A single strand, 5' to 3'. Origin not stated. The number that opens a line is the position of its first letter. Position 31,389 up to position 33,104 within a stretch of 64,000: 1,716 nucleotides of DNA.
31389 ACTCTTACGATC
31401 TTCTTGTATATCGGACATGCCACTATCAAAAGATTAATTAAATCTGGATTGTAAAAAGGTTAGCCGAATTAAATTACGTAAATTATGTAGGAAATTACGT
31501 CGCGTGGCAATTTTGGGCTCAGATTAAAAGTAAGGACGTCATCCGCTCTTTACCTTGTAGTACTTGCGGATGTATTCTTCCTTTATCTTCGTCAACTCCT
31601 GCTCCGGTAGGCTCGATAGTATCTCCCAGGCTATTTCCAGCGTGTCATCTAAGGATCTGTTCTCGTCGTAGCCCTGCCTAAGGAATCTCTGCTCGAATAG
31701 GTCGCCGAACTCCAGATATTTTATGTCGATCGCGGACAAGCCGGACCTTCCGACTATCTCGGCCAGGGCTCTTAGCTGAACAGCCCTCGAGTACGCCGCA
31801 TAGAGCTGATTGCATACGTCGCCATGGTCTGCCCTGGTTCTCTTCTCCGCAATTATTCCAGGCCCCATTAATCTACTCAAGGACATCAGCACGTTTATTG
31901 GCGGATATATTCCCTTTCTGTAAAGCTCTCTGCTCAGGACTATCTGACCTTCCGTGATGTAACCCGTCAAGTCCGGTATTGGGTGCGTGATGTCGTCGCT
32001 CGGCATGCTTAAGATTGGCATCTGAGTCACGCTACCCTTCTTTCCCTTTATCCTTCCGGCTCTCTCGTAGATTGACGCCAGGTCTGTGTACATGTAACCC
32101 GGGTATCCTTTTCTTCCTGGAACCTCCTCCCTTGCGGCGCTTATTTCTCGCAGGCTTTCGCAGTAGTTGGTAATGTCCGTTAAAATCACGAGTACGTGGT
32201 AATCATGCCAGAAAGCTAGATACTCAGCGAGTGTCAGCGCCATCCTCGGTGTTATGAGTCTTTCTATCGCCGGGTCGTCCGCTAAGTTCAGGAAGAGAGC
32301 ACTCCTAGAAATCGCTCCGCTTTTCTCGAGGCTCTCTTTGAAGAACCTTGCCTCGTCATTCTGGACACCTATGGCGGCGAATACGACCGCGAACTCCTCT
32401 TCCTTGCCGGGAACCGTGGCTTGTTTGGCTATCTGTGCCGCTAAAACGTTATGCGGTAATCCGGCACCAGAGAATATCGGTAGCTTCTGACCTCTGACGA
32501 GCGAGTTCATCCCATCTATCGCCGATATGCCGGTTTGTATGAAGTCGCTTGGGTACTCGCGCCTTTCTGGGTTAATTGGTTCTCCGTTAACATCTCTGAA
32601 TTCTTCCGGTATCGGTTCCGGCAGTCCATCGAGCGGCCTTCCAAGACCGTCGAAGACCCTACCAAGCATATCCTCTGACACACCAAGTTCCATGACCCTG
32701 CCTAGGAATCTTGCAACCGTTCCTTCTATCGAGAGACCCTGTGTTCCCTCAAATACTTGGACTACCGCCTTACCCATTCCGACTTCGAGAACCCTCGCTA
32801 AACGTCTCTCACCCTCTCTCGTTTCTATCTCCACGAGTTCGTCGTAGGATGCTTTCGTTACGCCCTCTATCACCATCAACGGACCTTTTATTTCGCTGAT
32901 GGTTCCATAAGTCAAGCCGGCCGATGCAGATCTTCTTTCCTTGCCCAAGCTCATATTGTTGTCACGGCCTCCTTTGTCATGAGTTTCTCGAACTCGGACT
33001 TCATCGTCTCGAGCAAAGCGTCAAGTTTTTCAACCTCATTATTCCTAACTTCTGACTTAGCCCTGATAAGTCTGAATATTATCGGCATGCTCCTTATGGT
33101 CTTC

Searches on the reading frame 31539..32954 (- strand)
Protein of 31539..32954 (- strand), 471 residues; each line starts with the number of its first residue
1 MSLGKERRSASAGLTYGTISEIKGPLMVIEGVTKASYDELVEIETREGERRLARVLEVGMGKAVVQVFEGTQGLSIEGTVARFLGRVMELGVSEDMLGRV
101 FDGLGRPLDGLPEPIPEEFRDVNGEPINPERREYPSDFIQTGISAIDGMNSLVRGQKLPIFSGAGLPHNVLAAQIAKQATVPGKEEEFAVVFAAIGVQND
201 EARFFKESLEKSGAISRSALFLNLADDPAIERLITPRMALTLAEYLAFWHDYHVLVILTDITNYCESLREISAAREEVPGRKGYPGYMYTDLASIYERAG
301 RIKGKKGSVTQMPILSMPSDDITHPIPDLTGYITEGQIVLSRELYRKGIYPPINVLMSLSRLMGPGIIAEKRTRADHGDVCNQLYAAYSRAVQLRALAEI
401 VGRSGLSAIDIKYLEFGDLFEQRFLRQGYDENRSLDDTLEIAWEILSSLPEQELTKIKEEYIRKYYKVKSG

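Call 28: find_encoding_contigs(protein=window:31539-32954:-, flank=10000, max_places=10)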
Protein window:31539-32954:- (471 aa): 3 contigs read that carry it; 2 places shown.
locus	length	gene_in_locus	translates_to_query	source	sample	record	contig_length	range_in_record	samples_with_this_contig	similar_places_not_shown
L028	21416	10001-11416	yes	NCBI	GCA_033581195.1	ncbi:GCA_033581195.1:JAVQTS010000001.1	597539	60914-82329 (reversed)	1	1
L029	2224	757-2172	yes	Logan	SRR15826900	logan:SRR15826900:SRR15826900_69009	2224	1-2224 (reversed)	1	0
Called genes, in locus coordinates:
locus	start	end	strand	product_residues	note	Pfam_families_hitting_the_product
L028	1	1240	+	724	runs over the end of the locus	PF02359:CDC48_N, PF02933:CDC48_2, PF13191:AAA_16 (weak), PF00004:AAA, PF05496:RuvB_N, PF17862:AAA_lid_3, PF00004:AAA, PF17862:AAA_lid_3, +23 more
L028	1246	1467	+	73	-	-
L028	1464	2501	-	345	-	PF00752:XPG_N, PF00867:XPG_I, PF01367:5_3_exonuc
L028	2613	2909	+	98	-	PF01990:ATP-synt_F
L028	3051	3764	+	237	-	-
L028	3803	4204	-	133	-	-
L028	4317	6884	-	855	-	-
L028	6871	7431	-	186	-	PF09721:Exosortase_EpsH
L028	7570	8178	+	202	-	PF01991:vATP-synt_E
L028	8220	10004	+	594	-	PF02874:ATP-synt_ab_N, PF16886:ATP-synt_ab_Xtn, PF00006:ATP-synt_ab, PF22919:ATP-synt_VA_C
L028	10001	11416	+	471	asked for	PF02874:ATP-synt_ab_N, PF00006:ATP-synt_ab, PF22919:ATP-synt_VA_C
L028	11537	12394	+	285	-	PF07155:ECF-ribofla_trS (weak)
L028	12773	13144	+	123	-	-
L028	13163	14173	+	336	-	PF02826:2-Hacid_dh_C, PF03446:NAD_binding_2, PF03807:F420_oxidored, PF14833:NAD_binding_11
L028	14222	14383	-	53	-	PF01020:Ribosomal_L40e (weak)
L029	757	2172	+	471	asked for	PF02874:ATP-synt_ab_N, PF00006:ATP-synt_ab, PF22919:ATP-synt_VA_C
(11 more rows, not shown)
